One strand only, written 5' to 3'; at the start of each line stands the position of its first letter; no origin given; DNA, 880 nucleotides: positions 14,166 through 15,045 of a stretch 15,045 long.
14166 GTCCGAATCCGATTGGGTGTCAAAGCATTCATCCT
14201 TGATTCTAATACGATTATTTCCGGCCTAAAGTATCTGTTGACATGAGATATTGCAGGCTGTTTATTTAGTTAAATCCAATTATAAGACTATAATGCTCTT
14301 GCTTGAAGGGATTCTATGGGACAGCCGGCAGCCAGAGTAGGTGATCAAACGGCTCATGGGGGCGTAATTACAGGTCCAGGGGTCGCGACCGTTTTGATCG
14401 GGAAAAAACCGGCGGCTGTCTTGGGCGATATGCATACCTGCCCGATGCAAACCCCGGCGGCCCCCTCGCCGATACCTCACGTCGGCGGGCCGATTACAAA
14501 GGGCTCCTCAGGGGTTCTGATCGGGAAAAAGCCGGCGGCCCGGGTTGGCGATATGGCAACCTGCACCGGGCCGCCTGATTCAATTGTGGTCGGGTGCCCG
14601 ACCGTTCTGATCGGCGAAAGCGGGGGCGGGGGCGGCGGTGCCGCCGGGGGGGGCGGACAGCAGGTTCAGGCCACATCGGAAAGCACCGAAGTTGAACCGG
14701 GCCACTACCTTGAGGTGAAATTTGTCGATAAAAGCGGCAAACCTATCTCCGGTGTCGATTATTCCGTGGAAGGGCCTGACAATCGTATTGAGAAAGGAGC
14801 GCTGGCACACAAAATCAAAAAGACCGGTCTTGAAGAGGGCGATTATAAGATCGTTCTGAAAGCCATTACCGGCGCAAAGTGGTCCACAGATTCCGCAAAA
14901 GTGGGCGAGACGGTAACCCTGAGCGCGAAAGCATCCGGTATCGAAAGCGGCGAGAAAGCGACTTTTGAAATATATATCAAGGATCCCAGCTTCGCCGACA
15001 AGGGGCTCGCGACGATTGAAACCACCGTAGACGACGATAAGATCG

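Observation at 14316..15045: Unannotated PAAR spike-tip gene with C-terminal extension at the window edge, with no T6SS or eCIS genes in sight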

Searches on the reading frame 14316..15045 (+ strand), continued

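Call 20: find_related_loci(query=A2, collection=genome_contigs, flank=10000)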
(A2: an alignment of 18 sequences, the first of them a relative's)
Query A2 (353 aa) in genome_contigs; peptide patterns used: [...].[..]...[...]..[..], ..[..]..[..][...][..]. (x = any residue, [..] = any of these).
600 stretches matched a pattern (row limit reached: there are more); 586 encode a relative of the query (tblastn E <= 1e-3); the best 80 are kept; 80 distinct loci.
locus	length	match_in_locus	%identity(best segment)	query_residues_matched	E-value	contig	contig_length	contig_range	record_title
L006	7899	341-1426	53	1-348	4e-112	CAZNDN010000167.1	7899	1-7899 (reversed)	MAG TPA_asm: uncultured Fibrobacterota bacterium isolate binchicken_co17_439 genome assembly, contig: NODE_18333_length_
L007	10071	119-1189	52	1-347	7e-102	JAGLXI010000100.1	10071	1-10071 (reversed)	MAG: Candidatus Zixiibacteriota bacterium isolate RS_12_5 ZL285.bin.5.fa_100, whole genome shotgun sequence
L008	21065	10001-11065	48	1-345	4e-100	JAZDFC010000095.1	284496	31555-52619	MAG: bacterium isolate MEGAHIT-group-0.183 k141_12564883, whole genome shotgun sequence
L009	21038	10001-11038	49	1-346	5e-100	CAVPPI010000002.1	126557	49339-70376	MAG: uncultured candidate division Zixibacteria bacterium isolate MFD09964.bin.1.280 genome assembly, contig: contig_239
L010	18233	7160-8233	50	1-348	8e-98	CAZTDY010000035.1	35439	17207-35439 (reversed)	MAG TPA_asm: uncultured bacterium isolate binchicken_co142_298 genome assembly, contig: NODE_3398_length_35439_cov_25.33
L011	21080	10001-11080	45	1-349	3e-91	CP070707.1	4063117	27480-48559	MAG: bacterium isolate bin522 chromosome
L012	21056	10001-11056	47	1-346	6e-90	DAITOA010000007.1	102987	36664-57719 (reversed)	MAG TPA_asm: Thermodesulfobacteriota bacterium isolate CTOTU18766 NODE_133_length_102987_cov_27.664060, whole genome sho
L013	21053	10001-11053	49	1-346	1e-88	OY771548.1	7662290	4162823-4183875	MAG: uncultured Desulfosarcina sp. isolate c75788b4-9dc9-432e-af07-dc879bdb42fc genome assembly, chromosome: 1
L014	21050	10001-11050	41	5-346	2e-76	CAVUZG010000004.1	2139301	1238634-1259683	MAG: uncultured Ignavibacteria bacterium isolate MFD05684.bin.1.398 genome assembly, contig: contig_30049, whole genome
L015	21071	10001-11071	50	1-353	1e-92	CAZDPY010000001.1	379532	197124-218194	MAG TPA_asm: uncultured Ignavibacteriaceae bacterium isolate SRP141376_co1_149 genome assembly, contig: NODE_13_length_3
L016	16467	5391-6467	44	1-346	5e-74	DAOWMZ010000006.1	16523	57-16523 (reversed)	MAG TPA_asm: Candidatus Zixiibacteriota bacterium isolate CSMAG_3015 CSMAG_3015_k141_391744_length_16523_cov_25.9080, wh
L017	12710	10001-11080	43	1-347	5e-69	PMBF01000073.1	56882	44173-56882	MAG: Ignavibacteriae bacterium isolate fen_1294 73.20120700_E3M.80_contig_54906, whole genome shotgun sequence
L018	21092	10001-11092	39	1-346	3e-65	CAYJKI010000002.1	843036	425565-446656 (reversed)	MAG TPA_asm: uncultured Ignavibacteria bacterium isolate ERP124720_co1_89 genome assembly, contig: NODE_8_length_843036_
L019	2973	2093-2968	42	5-293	9e-56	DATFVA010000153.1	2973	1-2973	MAG TPA_asm: Ignavibacteriaceae bacterium isolate SMAG_U9452 k141_319530, whole genome shotgun sequence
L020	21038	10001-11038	37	2-336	2e-52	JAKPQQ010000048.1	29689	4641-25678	MAG: Fibrobacterota bacterium isolate JPNA_maxbin.212 k141_564157, whole genome shotgun sequence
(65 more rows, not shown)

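Call 22: find_related_loci(query=L001:17295-19670:+, collection=metagenome_contigs, flank=10000)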
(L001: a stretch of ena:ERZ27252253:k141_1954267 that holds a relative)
Query L001:17295-19670:+ (791 aa) in metagenome_contigs; peptide patterns used: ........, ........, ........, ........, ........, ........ (x = any residue, [..] = any of these).
398 stretches matched a pattern; 1 encode a relative of the query (tblastn E <= 1e-3); 1 distinct loci.
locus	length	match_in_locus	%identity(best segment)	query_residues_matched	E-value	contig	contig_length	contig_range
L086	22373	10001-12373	100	1-791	0e+0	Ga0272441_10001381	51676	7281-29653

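Call 29: search_solved_structures(query=A3, max_evalue=1, show_alignments=1)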
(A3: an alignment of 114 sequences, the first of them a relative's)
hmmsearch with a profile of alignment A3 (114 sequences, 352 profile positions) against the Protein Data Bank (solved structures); distinct sequences matched with E-value up to 1: 11.
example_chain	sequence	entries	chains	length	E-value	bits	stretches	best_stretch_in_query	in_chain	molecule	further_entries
9rce_c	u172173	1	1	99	3.8e-34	121.6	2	33-99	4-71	SalCis10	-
8gra_J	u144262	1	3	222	2.1e-16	63.3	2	36-98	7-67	Type VI secretion system spike protein Paar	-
4jiw_D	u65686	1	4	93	3.4e-09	39.6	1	5-99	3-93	Putative uncharacterized protein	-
7pq5_L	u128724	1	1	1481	1.9e-08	37.1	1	16-104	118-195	Tre23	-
4jiv_D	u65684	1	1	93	8.3e-08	35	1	19-84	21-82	Putative uncharacterized protein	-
6ox6_A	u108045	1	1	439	0.065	15.6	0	19-58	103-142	Tas1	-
5oym_H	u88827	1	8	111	0.12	14.8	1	99-173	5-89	PC4 and SFRS1-interacting protein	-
5vo5_A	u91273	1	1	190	0.31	13.4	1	99-141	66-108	Coiled-coil and C2 domain-containing protein 1-like,GH13992p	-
6ifo_F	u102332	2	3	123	0.38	13.1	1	120-183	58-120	AcrIIA2 | Anti-CRISPR protein AcrIIA2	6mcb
7f15_B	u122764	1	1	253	0.51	12.7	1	94-130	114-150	Antibody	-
6h56_A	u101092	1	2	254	0.54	12.6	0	303-334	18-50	Effector domain of Pseudomonas aeruginosa VgrG2b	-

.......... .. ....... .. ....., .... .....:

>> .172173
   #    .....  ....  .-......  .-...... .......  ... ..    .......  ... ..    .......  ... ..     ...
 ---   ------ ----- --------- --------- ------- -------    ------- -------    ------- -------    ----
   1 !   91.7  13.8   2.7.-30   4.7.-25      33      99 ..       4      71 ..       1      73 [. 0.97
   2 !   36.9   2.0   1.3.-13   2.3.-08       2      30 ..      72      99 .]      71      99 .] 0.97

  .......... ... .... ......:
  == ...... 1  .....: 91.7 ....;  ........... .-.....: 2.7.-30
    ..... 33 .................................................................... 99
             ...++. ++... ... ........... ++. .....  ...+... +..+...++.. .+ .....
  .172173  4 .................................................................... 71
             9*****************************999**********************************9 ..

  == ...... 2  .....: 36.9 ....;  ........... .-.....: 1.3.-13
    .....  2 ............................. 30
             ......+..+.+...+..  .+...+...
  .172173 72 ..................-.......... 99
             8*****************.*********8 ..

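Call 34: search_protein_families(library=pfam, proteins=[L086:12576-14036:+, L086:14039-15136:+, L086:15161-15601:+, L086:15621-17048:+, L086:17161-17565:+, L086:17617-19320:+, L086:19317-19703:+, L086:19678-21393:+, L086:21390-22304:+], max_evalue=0.001)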
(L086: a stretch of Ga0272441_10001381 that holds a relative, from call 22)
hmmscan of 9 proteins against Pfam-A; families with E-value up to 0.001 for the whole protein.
L086:12576-14036:+ (486 aa): 5 families
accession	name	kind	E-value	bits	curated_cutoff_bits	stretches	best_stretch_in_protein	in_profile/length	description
PF17871.7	AAA_lid_9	-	6.9e-23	81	22.8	1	355-453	2-100/104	AAA lid domain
PF00004.35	AAA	-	1e-13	52.3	21.2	1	215-346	2-124/131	ATPase family associated with various cellular activities (AAA)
PF02861.25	Clp_N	-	4.8e-10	39.9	20.7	1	23-68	7-52/53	Clp amino terminal domain, pathogenicity island component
PF13191.12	AAA_16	-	1.3e-07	32.7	32.6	1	192-238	2-51/167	AAA ATPase domain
PF05621.17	TniB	-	4.1e-07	30.1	22.4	1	202-351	26-185/189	Bacterial TniB protein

L086:14039-15136:+ (365 aa): 9 families
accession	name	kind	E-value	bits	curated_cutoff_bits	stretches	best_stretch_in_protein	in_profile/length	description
PF07724.20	AAA_2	-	1.6e-63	214.1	27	1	99-262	1-166/166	AAA domain (Cdc48 subfamily)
PF10431.15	ClpB_D2-small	-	4.5e-17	62.3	21.9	1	269-348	2-81/81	C-terminal, D2-small domain, of ClpB protein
PF07728.20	AAA_5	-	1.8e-13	51.1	22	1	104-223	2-123/139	AAA domain (dynein-related subfamily)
PF00004.35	AAA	-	4.4e-10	40.6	21.2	1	105-234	2-120/131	ATPase family associated with various cellular activities (AAA)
PF00158.32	Sigma54_activat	-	1.7e-05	25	20.2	1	90-222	11-142/168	Sigma-54 interaction domain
PF13401.12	AAA_22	-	0.00019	22.2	27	1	103-199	7-110/130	AAA domain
PF01078.27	Mg_chelatase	-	0.00043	20.2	20.3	0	88-148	9-65/207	Magnesium chelatase, subunit ChlI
PF06309.17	Torsin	-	0.00095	19.7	27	0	62-128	16-80/127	Torsin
PF12775.13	AAA_7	-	0.001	19.1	25.8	0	102-150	34-82/181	P-loop containing dynein motor region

L086:15161-15601:+ (146 aa): 1 family
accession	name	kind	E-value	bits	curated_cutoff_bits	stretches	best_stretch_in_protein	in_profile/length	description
PF05591.17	T6SS_VipA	-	2e-08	34.6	24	1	40-134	50-151/155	Type VI secretion system, VipA, VC_A0107 or Hcp2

L086:15621-17048:+ (475 aa): 1 family
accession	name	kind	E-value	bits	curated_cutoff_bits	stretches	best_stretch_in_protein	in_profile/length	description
PF17541.7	TssC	-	1.5e-74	251.9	25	1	61-471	20-423/430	Type VI secretion system, TssC, VipB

L086:17161-17565:+ (134 aa): 1 family
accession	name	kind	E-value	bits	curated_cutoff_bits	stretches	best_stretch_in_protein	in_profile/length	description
PF17642.6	TssD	-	3.4e-22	79.1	25.8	1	8-133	8-128/128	Hemolysin coregulated protein Hcp (TssD)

L086:17617-19320:+ (567 aa): 2 families
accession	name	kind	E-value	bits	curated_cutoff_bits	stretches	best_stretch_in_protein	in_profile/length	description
PF04717.18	Phage_base_V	-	4.2e-26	91.5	23.8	1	374-445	2-75/75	Type VI secretion system/phage-baseplate injector OB domain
PF05954.17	Phage_GPD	-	6.6e-17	62.1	30.1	1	66-342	23-303/305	Phage tail baseplate hub (GPD)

L086:19317-19703:+ (128 aa): 1 family
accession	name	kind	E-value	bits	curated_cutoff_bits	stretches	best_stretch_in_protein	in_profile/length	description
PF04965.19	GPW_gp25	-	1.1e-12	48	27.2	1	23-112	2-91/96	Baseplate wedge protein gp25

L086:19678-21393:+ (571 aa): 1 family
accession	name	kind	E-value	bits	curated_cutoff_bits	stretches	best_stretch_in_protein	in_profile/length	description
PF05947.17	T6SS_TssF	-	1.3e-05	24.4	25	1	47-160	40-158/608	Type VI secretion system, TssF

L086:21390-22304:+ (304 aa): 1 family
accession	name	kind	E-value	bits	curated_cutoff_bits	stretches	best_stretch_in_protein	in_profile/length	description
PF06996.16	T6SS_TssG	-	9.4e-14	51.8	24.6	1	144-287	142-284/304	Type VI secretion, TssG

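Call 35: predict_structure(alignment_id=A3)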
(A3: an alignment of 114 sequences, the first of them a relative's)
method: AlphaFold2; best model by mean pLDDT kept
length: 353 residues; sequences in the alignment: 114
mean_pLDDT: 89.4   pTM: 0.61
mean pLDDT of the five models: 89.4, 87.2, 86.3, 85.8, 84.1
residues with pLDDT >= 90: 270; 70-90: 53; 50-70: 7; < 50: 23
segments of 3 or more residues with pLDDT < 50: 103-124
pLDDT, mean of each block of 10 residues (from residue 1): 93 95 96 97 86 88 90 95 91 93 42 33 62 94 92 94 92 95 97 97 98 98 92 97 98 90 89 97 97 96 93 94 97 95 88 50
secondary structure, 60 per line:
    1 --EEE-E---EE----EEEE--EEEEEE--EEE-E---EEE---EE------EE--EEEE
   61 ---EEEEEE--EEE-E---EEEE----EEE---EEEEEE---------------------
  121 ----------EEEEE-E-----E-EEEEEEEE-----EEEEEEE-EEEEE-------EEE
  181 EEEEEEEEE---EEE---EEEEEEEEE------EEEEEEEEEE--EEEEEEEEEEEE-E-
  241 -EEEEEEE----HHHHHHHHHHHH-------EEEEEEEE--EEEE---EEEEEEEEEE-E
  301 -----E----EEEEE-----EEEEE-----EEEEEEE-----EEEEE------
elements in order: E3-5 E17-20 E23-28 E31-33 E39-41 E57-60 E64-69 E72-74 E80-83 E88-90 E94-99 E131-135 E145-152 E158-164 E166-170 E178-189 E193-195 E199-207 E214-223 E226-237 E242-248 H253-264 E272-279 E282-285 E289-298 E311-315 E321-325 E331-337 E343-347

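Call 37: fold_search(model_id=the predicted structure, library=pdb)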
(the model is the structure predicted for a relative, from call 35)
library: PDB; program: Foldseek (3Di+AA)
matches with E <= 10: 1886; with E <= 0.001: 43
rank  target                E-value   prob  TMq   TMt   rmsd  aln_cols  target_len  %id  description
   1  9u60_E                1.3e-06  1.00  0.22  0.06  19.3       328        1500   11  C3 convertases zymogen C4b2 in loading state (released 2026-01-14)
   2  5jpm_A                3.2e-06  1.00  0.21  0.12  20.1       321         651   12  Structure of the complex of human complement C4 with MASP-2 rebuilt using iMDFF (released 2016-08-10)
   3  7b2m_A                5.5e-06  1.00  0.21  0.13  19.7       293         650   13  Cryo-EM structure of complement C4b in complex with nanobody E3 (released 2022-03-02)
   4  8eok_G                2.7e-05  1.00  0.24  0.14  19.6       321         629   11  Structure of the C3bB proconvertase in complex with lufaxin and factor Xa (released 2023-08-30)
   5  6xi3                  3.1e-05  1.00  0.21  0.20  15.2       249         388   14  Crystal structure of tetra-tandem repeat in extending region of large adhesion protein (released 2020-10-14)
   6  6ehg_A                3.4e-05  1.00  0.23  0.13  18.6       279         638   12  complement component C3b in complex with a nanobody (released 2018-02-14)
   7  8ayh_B                3.4e-05  1.00  0.23  0.09  21.1       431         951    9  Structure of Complement C5 in Complex with small molecule inhibitor and CVF (released 2022-12-21)
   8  2qki_D                3.8e-05  1.00  0.23  0.14  21.3       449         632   11  Human C3c in complex with the inhibitor compstatin (released 2007-08-14)
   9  9sv8_B                4.1e-05  1.00  0.22  0.13  18.7       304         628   14  Herpes simplex virus 2 delta28-73 glycoprotein C ectodomain in complex with C3b (released 2025-12-10)
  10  2wii_A                4.3e-05  1.00  0.23  0.13  19.7       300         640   12  Complement C3b in complex with factor H domains 1-4 (released 2009-06-09)
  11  7tv9_A                4.6e-05  1.00  0.22  0.13  18.5       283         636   14  HUMAN COMPLEMENT COMPONENT C3B IN COMPLEX WITH APL-1030 (released 2022-03-30)
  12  2ice_A                5.3e-05  1.00  0.22  0.13  18.5       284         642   13  CRIg bound to C3c (released 2006-11-07)
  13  3t4a_A                5.8e-05  1.00  0.22  0.13  18.9       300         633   14  Structure of a truncated form of Staphylococcal Complement Inhibitor B bound to human C3c at 3.4 Angstrom resolution (released 2011-11-23)
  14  9u61_C                7.0e-05  1.00  0.23  0.14  20.3       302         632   14  CP/MBL pathways C3 convertase C4b2a and C3 complex (released 2026-01-14)
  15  9u62_E                7.4e-05  1.00  0.23  0.06  19.1       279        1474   11  AP pathways C3 convertase C3bBbP and C3 complex (released 2026-01-14)
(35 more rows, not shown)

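Call 45: search_solved_structures(query=A4, max_evalue=1, show_alignments=2)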
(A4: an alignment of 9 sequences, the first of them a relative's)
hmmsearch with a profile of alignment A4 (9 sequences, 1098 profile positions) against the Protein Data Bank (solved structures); distinct sequences matched with E-value up to 1: 37.
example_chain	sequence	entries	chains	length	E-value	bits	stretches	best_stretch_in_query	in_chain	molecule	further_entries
5wtp_A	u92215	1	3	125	0.0011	20.3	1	88-136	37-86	OmpA family protein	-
5wtl_A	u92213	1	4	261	0.0043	18.3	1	87-136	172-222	OmpA family protein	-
7rjj_A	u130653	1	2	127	0.0048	18.2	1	100-130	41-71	OmpA family protein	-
1oap_A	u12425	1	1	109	0.0054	18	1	97-137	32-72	PEPTIDOGLYCAN-ASSOCIATED LIPOPROTEIN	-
2hqs_H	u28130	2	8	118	0.0062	17.8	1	97-137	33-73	Peptidoglycan-associated lipoprotein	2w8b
9v99_A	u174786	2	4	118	0.0063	17.8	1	94-131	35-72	Outer membrane beta-barrel domain-containing protein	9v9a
4pwt_A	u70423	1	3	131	0.0091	17.3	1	97-137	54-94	Peptidoglycan-associated lipoprotein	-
9rle_P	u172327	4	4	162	0.01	17.1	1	97-137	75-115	Peptidoglycan-associated lipoprotein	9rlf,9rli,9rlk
4r40_B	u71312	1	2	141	0.01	17.1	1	97-137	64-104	Peptidoglycan-associated lipoprotein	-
5u1h_A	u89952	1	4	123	0.012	16.9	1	97-130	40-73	Outer membrane porin F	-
4g4v_A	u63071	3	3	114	0.012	16.8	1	98-134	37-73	Peptidoglycan-associated lipoprotein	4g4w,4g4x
4b5c_A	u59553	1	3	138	0.015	16.6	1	96-130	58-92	PUTATIVE OMPA FAMILY LIPOPROTEIN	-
3oon_A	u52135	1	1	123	0.019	16.2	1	89-135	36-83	Outer membrane protein (Tpn50)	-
2k1s_A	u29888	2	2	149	0.028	15.6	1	82-130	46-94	Inner membrane lipoprotein yiaD | Probable lipoprotein YiaD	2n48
5lkw_A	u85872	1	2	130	0.035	15.3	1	96-130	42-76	Putative OmpA family lipoprotein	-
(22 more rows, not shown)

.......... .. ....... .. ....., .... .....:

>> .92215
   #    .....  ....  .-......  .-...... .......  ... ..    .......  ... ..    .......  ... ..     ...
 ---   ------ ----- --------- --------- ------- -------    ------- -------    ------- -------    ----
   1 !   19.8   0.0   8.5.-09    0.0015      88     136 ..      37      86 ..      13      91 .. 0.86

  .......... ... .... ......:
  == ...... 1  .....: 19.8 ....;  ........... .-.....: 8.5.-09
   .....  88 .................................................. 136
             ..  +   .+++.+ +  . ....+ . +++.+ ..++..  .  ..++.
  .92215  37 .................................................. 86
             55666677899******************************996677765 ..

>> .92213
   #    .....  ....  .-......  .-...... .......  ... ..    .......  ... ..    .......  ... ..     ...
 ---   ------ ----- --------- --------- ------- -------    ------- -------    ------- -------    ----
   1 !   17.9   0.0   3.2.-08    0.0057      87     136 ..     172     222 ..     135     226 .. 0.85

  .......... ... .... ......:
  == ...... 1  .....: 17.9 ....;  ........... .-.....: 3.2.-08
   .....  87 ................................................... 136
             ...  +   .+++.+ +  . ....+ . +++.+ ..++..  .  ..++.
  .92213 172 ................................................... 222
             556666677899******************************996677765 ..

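Call 66: search_protein_families(library=ncbifam, proteins=[L086:15161-15601:+, L086:15621-17048:+, L086:17161-17565:+, L086:17617-19320:+, L086:19678-21393:+, L086:21390-22304:+, L001:15654-16100:+, L001:10117-13611:+, L001:16106-17248:+, L001:17295-19670:+], max_evalue=0.01)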
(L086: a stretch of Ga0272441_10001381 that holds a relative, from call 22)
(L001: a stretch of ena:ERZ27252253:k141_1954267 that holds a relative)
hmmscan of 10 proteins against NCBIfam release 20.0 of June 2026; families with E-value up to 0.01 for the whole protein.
L086:15161-15601:+ (146 aa): 1 family
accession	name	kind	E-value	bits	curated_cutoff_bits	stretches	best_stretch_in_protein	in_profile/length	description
TIGR03358.1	VI_chp_5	equivalog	4.3e-08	33.1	97.25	1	39-127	52-147/160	type VI secretion system contractile sheath small subunit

L086:15621-17048:+ (475 aa): 0 families

L086:17161-17565:+ (134 aa): 1 family
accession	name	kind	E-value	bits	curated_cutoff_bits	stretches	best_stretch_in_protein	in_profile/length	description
TIGR03344.1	VI_effect_Hcp1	subfamily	0.0071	16.2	58.9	0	17-113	41-141/167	type VI secretion system tube protein TssD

L086:17617-19320:+ (567 aa): 5 families
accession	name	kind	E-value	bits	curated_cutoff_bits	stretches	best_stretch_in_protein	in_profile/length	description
NF033848.1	VgrG_rel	hypoth_equivalog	1.1e-40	139.5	275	1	71-536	57-544/547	VgrG-related protein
TIGR01646.1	vgr_GE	subfamily_domain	4.1e-34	118.4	121.8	2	342-490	317-479/480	type VI secretion system tip protein VgrG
TIGR03361.1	VI_Rhs_Vgr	subfamily_domain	3.8e-32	111.6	186.35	1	66-490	42-494/513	type VI secretion system tip protein TssI/VgrG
NF041249.1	T6SS_TssI_Fran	equivalog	1.1e-06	28.7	100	1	489-564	80-152/163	type VI secretion system tip protein TssI/VgrG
TIGR01644.1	phage_P2_V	subfamily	8.2e-06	25.5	46.75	1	397-456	30-88/192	phage baseplate assembly protein V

L086:19678-21393:+ (571 aa): 0 families

L086:21390-22304:+ (304 aa): 1 family
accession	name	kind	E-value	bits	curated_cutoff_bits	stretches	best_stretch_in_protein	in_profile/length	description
TIGR03347.1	VI_chp_1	equivalog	4.6e-13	49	143.3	1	144-291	138-288/300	type VI secretion system baseplate subunit TssG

L001:15654-16100:+ (148 aa): 0 families

L001:10117-13611:+ (1164 aa): 0 families

L001:16106-17248:+ (380 aa): 0 families

L001:17295-19670:+ (791 aa): 1 family
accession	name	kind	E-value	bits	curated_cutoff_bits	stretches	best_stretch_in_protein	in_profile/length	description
NF041559.1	BTH_I2691_fam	subfamily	3.2e-07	29.3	150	1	277-482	593-816/858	T6SS effector BTH_I2691 family protein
